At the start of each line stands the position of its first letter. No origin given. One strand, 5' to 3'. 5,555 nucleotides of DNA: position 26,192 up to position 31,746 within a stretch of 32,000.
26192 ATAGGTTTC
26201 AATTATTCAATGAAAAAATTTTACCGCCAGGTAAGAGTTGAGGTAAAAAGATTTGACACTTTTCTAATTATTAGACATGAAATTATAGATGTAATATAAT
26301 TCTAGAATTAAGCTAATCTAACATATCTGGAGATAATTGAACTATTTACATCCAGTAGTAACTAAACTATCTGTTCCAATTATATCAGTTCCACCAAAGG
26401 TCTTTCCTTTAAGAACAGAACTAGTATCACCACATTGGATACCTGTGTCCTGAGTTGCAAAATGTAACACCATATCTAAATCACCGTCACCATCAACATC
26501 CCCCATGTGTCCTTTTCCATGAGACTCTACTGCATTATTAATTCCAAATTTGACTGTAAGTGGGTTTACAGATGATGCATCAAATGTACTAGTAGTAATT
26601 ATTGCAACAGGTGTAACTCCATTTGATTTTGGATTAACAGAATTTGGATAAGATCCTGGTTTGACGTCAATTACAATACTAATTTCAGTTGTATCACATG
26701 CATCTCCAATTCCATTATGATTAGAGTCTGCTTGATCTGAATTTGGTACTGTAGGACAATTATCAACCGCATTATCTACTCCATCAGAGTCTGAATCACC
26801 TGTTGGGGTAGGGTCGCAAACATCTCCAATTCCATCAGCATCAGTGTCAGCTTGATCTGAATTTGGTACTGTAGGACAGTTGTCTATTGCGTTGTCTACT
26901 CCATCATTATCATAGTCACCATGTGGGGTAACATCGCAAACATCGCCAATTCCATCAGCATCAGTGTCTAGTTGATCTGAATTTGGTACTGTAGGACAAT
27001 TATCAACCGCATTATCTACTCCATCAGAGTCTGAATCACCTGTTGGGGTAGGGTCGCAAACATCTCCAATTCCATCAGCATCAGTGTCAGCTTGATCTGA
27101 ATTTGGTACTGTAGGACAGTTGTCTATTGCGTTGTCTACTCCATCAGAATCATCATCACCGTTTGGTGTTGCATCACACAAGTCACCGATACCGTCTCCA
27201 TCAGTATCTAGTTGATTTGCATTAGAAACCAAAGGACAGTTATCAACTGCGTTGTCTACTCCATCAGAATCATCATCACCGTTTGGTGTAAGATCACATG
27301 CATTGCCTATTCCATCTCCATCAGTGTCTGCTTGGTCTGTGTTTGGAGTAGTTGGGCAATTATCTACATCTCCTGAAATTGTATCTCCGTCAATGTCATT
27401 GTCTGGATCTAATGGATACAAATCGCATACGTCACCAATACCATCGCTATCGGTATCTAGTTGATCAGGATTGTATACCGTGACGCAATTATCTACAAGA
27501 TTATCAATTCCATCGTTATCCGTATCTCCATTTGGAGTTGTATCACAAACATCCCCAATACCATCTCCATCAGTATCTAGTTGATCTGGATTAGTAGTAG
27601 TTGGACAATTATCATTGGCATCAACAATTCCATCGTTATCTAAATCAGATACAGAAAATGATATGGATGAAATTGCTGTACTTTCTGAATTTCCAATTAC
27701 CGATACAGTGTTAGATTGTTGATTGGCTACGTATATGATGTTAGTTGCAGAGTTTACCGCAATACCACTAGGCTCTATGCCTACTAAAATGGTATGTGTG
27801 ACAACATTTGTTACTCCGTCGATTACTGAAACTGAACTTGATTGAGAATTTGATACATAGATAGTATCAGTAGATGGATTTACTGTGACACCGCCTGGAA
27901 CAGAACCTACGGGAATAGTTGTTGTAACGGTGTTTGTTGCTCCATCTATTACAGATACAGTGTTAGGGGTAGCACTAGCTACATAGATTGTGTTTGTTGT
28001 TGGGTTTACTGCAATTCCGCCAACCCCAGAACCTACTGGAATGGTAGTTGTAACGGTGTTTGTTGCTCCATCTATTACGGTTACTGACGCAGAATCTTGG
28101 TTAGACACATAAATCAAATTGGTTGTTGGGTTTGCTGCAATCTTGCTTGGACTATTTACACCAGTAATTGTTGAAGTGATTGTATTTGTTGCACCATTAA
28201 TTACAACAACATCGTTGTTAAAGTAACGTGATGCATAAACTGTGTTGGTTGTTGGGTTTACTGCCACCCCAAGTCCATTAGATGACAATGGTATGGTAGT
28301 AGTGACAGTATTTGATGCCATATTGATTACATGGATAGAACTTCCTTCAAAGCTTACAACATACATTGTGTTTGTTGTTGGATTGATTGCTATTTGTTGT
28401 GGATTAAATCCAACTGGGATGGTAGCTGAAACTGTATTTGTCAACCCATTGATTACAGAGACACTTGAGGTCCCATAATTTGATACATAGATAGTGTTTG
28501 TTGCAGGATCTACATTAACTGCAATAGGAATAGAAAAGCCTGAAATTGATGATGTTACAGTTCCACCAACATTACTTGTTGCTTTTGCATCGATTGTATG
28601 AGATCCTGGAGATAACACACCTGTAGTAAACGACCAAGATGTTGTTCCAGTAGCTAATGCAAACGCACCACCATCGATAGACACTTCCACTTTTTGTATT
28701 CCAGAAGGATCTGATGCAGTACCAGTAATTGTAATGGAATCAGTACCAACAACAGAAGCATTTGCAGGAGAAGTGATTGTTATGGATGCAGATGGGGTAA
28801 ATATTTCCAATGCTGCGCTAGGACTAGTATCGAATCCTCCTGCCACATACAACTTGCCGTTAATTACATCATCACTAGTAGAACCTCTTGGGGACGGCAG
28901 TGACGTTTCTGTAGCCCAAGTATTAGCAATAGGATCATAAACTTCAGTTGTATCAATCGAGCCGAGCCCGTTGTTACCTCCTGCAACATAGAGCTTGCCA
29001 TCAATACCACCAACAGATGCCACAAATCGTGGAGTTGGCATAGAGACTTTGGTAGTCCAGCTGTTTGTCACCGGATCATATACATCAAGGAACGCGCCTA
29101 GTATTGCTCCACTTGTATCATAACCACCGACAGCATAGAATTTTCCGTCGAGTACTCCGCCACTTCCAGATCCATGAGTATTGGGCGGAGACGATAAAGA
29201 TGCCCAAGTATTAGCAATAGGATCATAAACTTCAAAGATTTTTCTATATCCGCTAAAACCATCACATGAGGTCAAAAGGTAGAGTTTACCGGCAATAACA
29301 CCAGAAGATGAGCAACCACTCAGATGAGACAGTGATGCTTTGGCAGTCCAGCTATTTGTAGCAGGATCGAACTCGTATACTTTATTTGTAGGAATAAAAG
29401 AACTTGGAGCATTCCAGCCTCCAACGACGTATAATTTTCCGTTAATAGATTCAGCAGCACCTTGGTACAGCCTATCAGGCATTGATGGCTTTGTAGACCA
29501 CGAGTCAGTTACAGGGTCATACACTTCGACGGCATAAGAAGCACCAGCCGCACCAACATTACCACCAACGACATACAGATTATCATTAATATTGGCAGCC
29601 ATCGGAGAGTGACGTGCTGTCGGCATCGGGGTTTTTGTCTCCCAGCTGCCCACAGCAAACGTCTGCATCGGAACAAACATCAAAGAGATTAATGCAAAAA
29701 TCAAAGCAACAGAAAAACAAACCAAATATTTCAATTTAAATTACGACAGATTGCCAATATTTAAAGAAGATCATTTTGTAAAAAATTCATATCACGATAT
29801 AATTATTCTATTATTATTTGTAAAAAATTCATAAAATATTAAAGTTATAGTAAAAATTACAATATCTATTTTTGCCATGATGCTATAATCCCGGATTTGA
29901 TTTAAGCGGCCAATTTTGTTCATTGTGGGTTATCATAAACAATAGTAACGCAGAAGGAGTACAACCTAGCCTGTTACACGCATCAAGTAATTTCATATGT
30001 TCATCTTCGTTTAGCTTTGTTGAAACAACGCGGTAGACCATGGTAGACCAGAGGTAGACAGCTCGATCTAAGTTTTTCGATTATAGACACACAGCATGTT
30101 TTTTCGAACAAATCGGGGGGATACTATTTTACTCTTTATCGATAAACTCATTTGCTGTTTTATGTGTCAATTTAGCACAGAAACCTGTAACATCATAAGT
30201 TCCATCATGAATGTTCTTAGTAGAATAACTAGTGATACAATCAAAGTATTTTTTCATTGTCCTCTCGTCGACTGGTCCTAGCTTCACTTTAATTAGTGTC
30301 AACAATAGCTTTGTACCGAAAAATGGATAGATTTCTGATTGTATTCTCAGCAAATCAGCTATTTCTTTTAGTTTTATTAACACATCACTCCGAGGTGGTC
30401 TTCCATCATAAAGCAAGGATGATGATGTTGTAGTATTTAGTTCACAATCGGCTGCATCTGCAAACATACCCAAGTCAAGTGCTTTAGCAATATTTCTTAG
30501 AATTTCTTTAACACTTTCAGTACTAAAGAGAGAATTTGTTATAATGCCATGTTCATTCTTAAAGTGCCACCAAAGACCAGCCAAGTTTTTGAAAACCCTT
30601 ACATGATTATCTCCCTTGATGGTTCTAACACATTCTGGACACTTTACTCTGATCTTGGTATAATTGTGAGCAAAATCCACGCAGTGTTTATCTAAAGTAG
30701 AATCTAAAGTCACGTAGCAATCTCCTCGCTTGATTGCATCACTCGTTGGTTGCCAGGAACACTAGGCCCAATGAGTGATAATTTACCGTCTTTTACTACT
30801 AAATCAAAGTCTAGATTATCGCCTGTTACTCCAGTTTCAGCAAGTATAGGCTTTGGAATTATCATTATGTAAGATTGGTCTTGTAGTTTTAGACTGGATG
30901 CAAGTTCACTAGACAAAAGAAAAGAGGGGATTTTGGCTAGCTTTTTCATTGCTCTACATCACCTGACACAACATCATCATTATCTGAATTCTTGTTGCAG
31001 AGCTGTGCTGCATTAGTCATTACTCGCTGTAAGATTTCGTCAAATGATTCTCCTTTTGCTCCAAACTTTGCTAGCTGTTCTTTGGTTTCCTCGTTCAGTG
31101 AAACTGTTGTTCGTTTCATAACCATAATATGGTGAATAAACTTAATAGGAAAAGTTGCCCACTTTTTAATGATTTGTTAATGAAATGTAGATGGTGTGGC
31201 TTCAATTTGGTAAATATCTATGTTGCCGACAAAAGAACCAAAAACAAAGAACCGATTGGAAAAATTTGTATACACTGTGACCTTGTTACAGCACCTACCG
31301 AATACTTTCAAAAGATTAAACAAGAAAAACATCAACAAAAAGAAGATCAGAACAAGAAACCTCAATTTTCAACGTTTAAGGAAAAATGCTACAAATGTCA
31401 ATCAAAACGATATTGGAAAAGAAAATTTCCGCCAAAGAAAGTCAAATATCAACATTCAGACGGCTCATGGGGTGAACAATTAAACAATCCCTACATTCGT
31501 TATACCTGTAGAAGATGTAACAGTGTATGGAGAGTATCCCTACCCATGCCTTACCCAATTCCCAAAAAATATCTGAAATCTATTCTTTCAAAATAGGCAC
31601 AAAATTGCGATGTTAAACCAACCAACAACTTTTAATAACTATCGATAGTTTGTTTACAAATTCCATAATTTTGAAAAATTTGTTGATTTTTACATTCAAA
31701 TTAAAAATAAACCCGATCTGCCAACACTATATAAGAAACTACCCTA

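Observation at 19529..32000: Integrase beside the 5' side of tRNA-Tyr opens a >=12 kb accessory island with no replication or virion genes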

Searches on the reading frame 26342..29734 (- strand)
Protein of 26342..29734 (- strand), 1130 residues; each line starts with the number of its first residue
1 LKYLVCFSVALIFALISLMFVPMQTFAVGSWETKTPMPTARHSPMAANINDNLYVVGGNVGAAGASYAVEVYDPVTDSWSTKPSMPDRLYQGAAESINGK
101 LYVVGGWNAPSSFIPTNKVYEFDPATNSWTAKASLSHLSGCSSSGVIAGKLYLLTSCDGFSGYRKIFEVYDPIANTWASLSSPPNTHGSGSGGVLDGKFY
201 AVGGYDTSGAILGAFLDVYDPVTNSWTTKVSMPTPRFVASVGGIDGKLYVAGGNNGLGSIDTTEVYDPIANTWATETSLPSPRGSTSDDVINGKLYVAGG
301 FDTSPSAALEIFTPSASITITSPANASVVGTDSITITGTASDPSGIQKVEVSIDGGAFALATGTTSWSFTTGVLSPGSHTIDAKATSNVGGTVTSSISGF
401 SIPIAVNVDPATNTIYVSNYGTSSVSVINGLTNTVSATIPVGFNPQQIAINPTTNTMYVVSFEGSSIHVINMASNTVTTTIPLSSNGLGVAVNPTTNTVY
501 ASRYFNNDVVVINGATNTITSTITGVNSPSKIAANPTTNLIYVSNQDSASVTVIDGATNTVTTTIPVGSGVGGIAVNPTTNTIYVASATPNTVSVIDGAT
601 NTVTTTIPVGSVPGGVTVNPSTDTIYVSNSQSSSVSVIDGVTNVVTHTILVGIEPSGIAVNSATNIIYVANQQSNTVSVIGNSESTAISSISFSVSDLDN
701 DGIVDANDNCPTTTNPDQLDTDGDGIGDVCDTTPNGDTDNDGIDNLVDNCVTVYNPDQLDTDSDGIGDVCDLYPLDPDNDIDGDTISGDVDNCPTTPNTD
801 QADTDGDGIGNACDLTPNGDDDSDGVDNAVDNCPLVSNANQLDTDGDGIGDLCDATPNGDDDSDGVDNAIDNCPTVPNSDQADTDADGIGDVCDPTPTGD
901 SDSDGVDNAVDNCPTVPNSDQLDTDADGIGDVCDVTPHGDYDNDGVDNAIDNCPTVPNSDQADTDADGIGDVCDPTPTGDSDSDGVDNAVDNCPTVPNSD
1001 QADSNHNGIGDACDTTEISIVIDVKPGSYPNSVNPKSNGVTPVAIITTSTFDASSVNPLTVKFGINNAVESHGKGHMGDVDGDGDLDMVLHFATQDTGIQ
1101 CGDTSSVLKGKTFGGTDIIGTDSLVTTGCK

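Call 9: search_protein_families(library=pfam, proteins=[window:26342-29734:-], max_evalue=0.1)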
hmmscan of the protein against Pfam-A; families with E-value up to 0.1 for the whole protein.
window:26342-29734:- (1130 aa): 18 families
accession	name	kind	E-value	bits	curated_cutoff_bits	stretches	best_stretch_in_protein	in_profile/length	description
PF02412.23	TSP_3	-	2.3e-69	229.2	25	8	923-961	2-36/36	Thrombospondin type 3 repeat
PF01344.31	Kelch_1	-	1.3e-43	146.5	20.1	5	239-279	5-45/46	Kelch motif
PF25210.1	Kelch_FKB95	-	5.8e-36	124.9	70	6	78-156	69-149/268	FKB95, Kelch-repeats domain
PF13964.12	Kelch_6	-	4.7e-29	99.8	25.3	4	92-131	5-42/50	Kelch motif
PF07646.21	Kelch_2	-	4.8e-29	99.2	21.3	4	239-280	5-48/48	Kelch motif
PF24681.1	Kelch_KLHDC2_KLHL20_DRC7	-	3.8e-23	82.4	50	2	27-204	37-221/221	KLHDC2/KLHL20/DRC7 Kelch-repeats domain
PF24981.1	Beta-prop_ATRN-LZTR1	-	2.2e-21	76.8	50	2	53-303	1-282/289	Attractin/LZTR1 beta-propeller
PF13418.12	Kelch_4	-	1.2e-18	67.1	21.6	3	93-130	6-42/49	Galactose oxidase, central domain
PF13415.12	Kelch_3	-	3.5e-17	62.5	22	2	98-130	1-31/48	Galactose oxidase, central domain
PF17957.7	Big_7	-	8.5e-14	52.4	24.1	1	317-383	2-70/70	Bacterial Ig domain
PF10282.15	Lactonase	-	5.1e-11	42.8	21.7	2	406-555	148-319/344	Lactonase, 7-bladed beta-propeller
PF24996.1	NANM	-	2.4e-10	40.2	45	1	38-133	5-100/350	N-acetylneuraminate epimerase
PF13370.11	Fer4_13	-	7.5e-07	30.2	24.5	0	855-875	33-53/58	4Fe-4S single cluster domain of Ferredoxin I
PF25174.1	Beta-prop_THOC3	-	3.2e-06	26.8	305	2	490-601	52-161/272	THOC3 beta-propeller domain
PF13854.13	Kelch_HCF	-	1.2e-05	25.2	113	0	241-316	196-273/345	Host cell factor, Kelch-repeats domain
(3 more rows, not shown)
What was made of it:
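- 26342..29734 (-): p1130: secreted Kelch propeller, Ig domain, YVTN-type beta-propeller and 8 or more thrombospondin type-3 repeats. Cargo. Pfam TSP_3 E=2e-69, Kelch_1 E=1e-43, Big_7, Lactonase/YNCE (call 9).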

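Call 34: search_protein_families(library=padloc, proteins=[window:26342-29734:-], max_evalue=0.01)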
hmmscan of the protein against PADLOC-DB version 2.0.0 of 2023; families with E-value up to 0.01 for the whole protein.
window:26342-29734:- (1130 aa): 0 families

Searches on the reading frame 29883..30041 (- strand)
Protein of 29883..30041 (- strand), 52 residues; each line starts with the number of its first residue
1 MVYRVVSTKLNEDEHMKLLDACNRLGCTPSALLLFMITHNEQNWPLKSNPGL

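Call 8: search_protein_families(library=pfam, proteins=[window:29883-30041:-], max_evalue=0.1)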
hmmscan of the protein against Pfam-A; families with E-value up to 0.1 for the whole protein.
window:29883-30041:- (52 aa): 2 families
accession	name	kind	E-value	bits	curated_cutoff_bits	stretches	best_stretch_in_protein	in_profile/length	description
PF08280.17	HTH_Mga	-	0.039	14.4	23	1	12-32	16-36/59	M protein trans-acting positive regulator (MGA) HTH domain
PF04221.18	RelB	-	0.046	14.1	22.4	1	5-39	3-37/82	RelB antitoxin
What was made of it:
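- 29883..30041 (-): p52: RHH-like small protein. Weak RelB hit, E=0.046 (call 8).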

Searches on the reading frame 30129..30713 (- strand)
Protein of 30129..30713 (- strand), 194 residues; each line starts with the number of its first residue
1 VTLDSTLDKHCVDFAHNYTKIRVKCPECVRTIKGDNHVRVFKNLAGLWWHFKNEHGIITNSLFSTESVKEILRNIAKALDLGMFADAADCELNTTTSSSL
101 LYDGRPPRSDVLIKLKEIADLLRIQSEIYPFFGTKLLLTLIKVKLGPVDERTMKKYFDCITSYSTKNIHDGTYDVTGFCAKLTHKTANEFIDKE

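Call 8: search_protein_families(library=pfam, proteins=[window:30129-30713:-], max_evalue=0.1)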
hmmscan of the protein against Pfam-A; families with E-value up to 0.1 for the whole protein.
window:30129-30713:- (194 aa): 1 family
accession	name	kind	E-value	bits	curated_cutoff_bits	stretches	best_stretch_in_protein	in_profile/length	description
PF20173.3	ZnF_RZ-type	-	0.042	13.9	27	1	23-42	32-51/54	RZ type zinc finger domain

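Call 32: search_protein_families(library=phrogs, proteins=[window:30129-30713:-], max_evalue=0.01)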
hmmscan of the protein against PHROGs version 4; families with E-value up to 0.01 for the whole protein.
window:30129-30713:- (194 aa): 0 families

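Call 33: search_protein_families(library=ncbifam, proteins=[window:30129-30713:-], max_evalue=0.01)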
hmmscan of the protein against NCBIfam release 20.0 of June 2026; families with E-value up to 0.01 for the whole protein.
window:30129-30713:- (194 aa): 0 families

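Call 34: search_protein_families(library=padloc, proteins=[window:30129-30713:-], max_evalue=0.01)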
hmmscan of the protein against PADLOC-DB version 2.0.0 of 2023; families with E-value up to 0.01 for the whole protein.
window:30129-30713:- (194 aa): 0 families

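Call 46: find_homologous_proteins(query=window:30129-30713:-)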
Query window:30129-30713:- (194 aa): 25 proteins with E <= 0.001 among 76 candidates.
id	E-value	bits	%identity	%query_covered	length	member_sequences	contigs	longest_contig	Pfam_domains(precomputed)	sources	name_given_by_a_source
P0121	7.1e-128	442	100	100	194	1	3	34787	-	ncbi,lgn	ncbi:MAG: hypothetical protein WD033_02365 [Nitrosopumilaceae archaeon]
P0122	5.7e-96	338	84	92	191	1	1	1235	-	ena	-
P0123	3.7e-88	312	74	95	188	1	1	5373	-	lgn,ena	-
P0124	1.3e-87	310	77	92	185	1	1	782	-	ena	-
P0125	2.3e-73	264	67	92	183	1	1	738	-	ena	-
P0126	6.1e-68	246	60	94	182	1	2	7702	-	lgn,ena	-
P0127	4.0e-62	227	56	98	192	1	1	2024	-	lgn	-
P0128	1.2e-61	226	57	94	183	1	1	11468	-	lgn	-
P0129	8.7e-59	216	54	94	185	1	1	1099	-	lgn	-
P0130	5.8e-57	210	58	92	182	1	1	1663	-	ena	-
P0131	5.8e-56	207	55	92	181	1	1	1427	-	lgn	-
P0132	1.1e-49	187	51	94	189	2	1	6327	-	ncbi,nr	ncbi:MAG: hypothetical protein IIC67_02945 [Thaumarchaeota archaeon]|nr:hypothetical protein [Nitros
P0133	2.2e-48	182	47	98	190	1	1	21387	-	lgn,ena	-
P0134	6.5e-46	174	48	94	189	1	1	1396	-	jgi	-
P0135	1.2e-45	174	48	94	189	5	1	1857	-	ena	-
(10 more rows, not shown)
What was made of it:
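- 30129..30713 (-): p194: C2H2-type Zn finger plus a helical (winged-helix-like) domain. A backbone gene of the element family. 25 homologues (call 46).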

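Call 58: predict_structure(alignment_id=A2)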
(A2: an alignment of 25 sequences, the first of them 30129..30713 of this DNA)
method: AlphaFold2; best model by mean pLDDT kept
length: 194 residues; sequences in the alignment: 25
mean_pLDDT: 74.2   pTM: 0.43
mean pLDDT of the five models: 74.2, 73.9, 73.8, 72.9, 71.7
residues with pLDDT >= 90: 0; 70-90: 142; 50-70: 30; < 50: 22
segments of 3 or more residues with pLDDT < 50: 1-11, 88-97
pLDDT, mean of each block of 10 residues (from residue 1): 40 60 82 76 83 82 84 83 61 46 79 88 80 75 84 87 81 83 64 51
secondary structure, 60 per line:
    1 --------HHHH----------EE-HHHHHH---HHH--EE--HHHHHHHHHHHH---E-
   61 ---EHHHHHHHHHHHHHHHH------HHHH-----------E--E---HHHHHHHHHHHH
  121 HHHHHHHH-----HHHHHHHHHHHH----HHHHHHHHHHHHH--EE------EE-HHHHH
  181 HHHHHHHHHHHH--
elements in order: H9-12 H26-31 H44-55 H65-80 H87-90 H109-128 H134-145 H150-162 H176-192

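Call 65: fold_search(model_id=the predicted structure, library=pdb)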
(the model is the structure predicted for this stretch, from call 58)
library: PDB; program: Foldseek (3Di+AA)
matches with E <= 10: 78; with E <= 0.001: 0
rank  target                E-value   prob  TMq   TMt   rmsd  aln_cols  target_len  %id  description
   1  9dei_G                9.0e-01  0.47  0.14  0.17   9.2        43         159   26  Trypanosoma brucei mitochondrial RNA-editing catalytic complex 1, U-deletion (RECC1) (released 2026-01-21)
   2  9dei_K                1.1e+00  0.60  0.14  0.15   4.2        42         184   26  Trypanosoma brucei mitochondrial RNA-editing catalytic complex 1, U-deletion (RECC1) (released 2026-01-21)
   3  5ujm_B                1.2e+00  0.33  0.31  0.23   5.4       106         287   12  Structure of the active form of human Origin Recognition Complex and its ATPase motor module (released 2017-02-08)
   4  2rsi_MODEL_1_A        1.5e+00  0.09  0.12  0.23  12.8        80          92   21  Solution structures of the DNA-binding domains of immune-related zinc-finger protein ZFAT (released 2013-03-13)
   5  9dlr_A                1.5e+00  0.08  0.22  0.19  17.5       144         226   14  Cryo-EM structure of the human TREX-2.1 complex (LENG8/PCID2/DSS1) bound to the N-terminal motif of DDX39B(UAP56) (released 2025-09-17)
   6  5wjq_D                1.5e+00  0.02  0.13  0.09  22.1       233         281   11  mouseZFP568-ZnF2-11 in complex with DNA (released 2018-03-07)
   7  2zne_A                1.9e+00  0.06  0.20  0.22  20.2       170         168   12  Crystal structure of Zn2+-bound form of des3-23ALG-2 complexed with Alix ABS peptide (released 2008-09-09)
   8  7q2y_C                2.0e+00  0.03  0.18  0.14  18.4       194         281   15  Cryo-EM structure of clamped S.cerevisiae condensin-DNA complex (form II) (released 2022-03-23)
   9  9e5z_G                2.1e+00  0.05  0.20  0.18  17.8       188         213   14  Cryo-EM structure of COP9 signalosome (released 2025-12-03)
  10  9hjt_A                2.5e+00  0.03  0.14  0.17  19.8       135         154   12  Structure of Zincore (SEPHS1:QRICH1) binding to ZFP91 on DNA (released 2025-07-09)
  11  9pga_D                2.5e+00  0.02  0.15  0.04  17.3       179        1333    9  The cryo-EM structure of C. crescentus DriD-ssDNA-RNAP-Sigma73-didA promoter transcription activation complex (released 2026-02-25)
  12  8ceo_o                2.7e+00  0.06  0.17  0.25  12.1       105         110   14  Yeast RNA polymerase II transcription pre-initiation complex with core Mediator and the +1 nucleosome (released 2023-03-08)
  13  5c8h                  2.8e+00  0.18  0.30  0.45   5.4       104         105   10  Crystal structure of ORC2 C-terminal domain (released 2015-07-08)
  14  8r4d_A                2.8e+00  0.08  0.27  0.15  11.5       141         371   14  Focused map on the Roc-COR domains of the Roco protein from C. tepidum in the GTP state bound to the activating Nanobo (released 2024-05-01)
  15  2ctd_MODEL_1_A        3.0e+00  0.12  0.15  0.28  11.1        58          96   21  Solution structure of two zf-C2H2 domains from human Zinc finger protein 512 (released 2005-11-24)
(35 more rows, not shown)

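Call 70: find_encoding_contigs(protein=P0121, flank=10000, max_places=3)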
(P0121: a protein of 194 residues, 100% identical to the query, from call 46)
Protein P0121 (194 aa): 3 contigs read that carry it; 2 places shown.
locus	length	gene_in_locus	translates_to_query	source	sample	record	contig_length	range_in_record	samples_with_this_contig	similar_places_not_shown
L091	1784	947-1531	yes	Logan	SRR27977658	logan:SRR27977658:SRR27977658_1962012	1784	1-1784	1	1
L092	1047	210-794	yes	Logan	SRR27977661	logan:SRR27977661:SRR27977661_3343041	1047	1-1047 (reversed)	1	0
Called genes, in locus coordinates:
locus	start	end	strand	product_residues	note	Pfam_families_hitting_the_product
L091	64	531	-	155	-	-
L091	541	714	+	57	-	PF24434:DUF7557 (weak)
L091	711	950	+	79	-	-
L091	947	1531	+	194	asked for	-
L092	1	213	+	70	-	?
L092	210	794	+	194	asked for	-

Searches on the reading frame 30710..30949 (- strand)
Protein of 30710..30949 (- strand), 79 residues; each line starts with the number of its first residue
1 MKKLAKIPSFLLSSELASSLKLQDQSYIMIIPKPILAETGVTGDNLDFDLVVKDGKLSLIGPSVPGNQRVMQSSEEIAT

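Call 8: search_protein_families(library=pfam, proteins=[window:30710-30949:-], max_evalue=0.1)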
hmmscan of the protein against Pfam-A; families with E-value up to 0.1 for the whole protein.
window:30710-30949:- (79 aa): 1 family
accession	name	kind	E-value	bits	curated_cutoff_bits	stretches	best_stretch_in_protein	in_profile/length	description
PF04014.23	MazE_antitoxin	-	0.054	13.9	24.7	1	23-57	4-38/48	Antidote-toxin recognition MazE, bacterial antitoxin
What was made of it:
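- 30710..30949 (-): p79: AbrB/MazE-like small protein. A backbone gene. PF04014 E=0.054, weak (call 8).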

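Call 32: search_protein_families(library=phrogs, proteins=[window:30710-30949:-], max_evalue=0.01)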
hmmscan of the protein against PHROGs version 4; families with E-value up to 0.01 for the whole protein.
window:30710-30949:- (79 aa): 0 families

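Call 33: search_protein_families(library=ncbifam, proteins=[window:30710-30949:-], max_evalue=0.01)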
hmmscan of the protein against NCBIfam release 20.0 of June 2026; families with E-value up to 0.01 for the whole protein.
window:30710-30949:- (79 aa): 0 families

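Call 34: search_protein_families(library=padloc, proteins=[window:30710-30949:-], max_evalue=0.01)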
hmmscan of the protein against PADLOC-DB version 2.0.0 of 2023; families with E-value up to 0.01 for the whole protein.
window:30710-30949:- (79 aa): 0 families

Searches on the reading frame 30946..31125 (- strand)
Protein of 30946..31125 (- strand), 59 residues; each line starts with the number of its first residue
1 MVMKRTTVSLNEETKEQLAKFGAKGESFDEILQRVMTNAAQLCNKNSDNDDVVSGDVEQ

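Call 9: search_protein_families(library=pfam, proteins=[window:30946-31125:-], max_evalue=0.1)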
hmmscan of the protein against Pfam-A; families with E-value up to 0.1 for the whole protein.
window:30946-31125:- (59 aa): 2 families
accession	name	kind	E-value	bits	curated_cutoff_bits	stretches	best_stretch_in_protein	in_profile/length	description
PF24434.1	DUF7557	-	2.6e-06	27.2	25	1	6-36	2-32/45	Family of unknown function (DUF7557)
PF02697.20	VAPB_antitox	-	0.0029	18.8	27.9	1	7-36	2-31/69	Putative antitoxin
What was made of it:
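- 30946..31125 (-): p59: RHH protein (DUF7557/VapB-like). A backbone gene. PF24434 E=2.6e-6 (call 9).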

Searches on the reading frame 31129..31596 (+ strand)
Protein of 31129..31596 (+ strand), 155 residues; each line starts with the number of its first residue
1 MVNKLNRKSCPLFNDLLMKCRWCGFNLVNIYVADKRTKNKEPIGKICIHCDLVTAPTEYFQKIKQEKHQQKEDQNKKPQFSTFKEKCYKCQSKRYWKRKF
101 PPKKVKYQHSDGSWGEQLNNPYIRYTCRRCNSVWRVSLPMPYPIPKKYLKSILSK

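Call 9: search_protein_families(library=pfam, proteins=[window:31129-31596:+], max_evalue=0.1)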
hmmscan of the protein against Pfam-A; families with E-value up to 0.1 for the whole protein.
window:31129-31596:+ (155 aa): 1 family
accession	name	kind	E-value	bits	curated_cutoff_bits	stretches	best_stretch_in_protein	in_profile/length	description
PF10718.14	Ycf34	-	0.023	15.8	25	1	46-82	3-36/78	Hypothetical chloroplast protein Ycf34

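Call 32: search_protein_families(library=phrogs, proteins=[window:31129-31596:+], max_evalue=0.01)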
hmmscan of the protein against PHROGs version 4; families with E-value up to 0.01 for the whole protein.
window:31129-31596:+ (155 aa): 1 family
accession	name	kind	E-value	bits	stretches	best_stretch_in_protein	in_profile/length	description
phrog_9494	-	unknown function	0.00079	20.6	1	41-97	26-81/98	-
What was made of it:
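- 31129..31596 (+): p155: protein with two CxxC...CxxC Zn ribbons. It is the last gene of the element. Weak phrog_9494 hit (call 32).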

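Call 33: search_protein_families(library=ncbifam, proteins=[window:31129-31596:+], max_evalue=0.01)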
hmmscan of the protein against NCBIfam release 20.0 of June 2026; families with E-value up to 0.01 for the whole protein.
window:31129-31596:+ (155 aa): 0 families

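Call 34: search_protein_families(library=padloc, proteins=[window:31129-31596:+], max_evalue=0.01)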
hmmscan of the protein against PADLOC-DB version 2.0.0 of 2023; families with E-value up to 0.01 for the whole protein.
window:31129-31596:+ (155 aa): 0 families
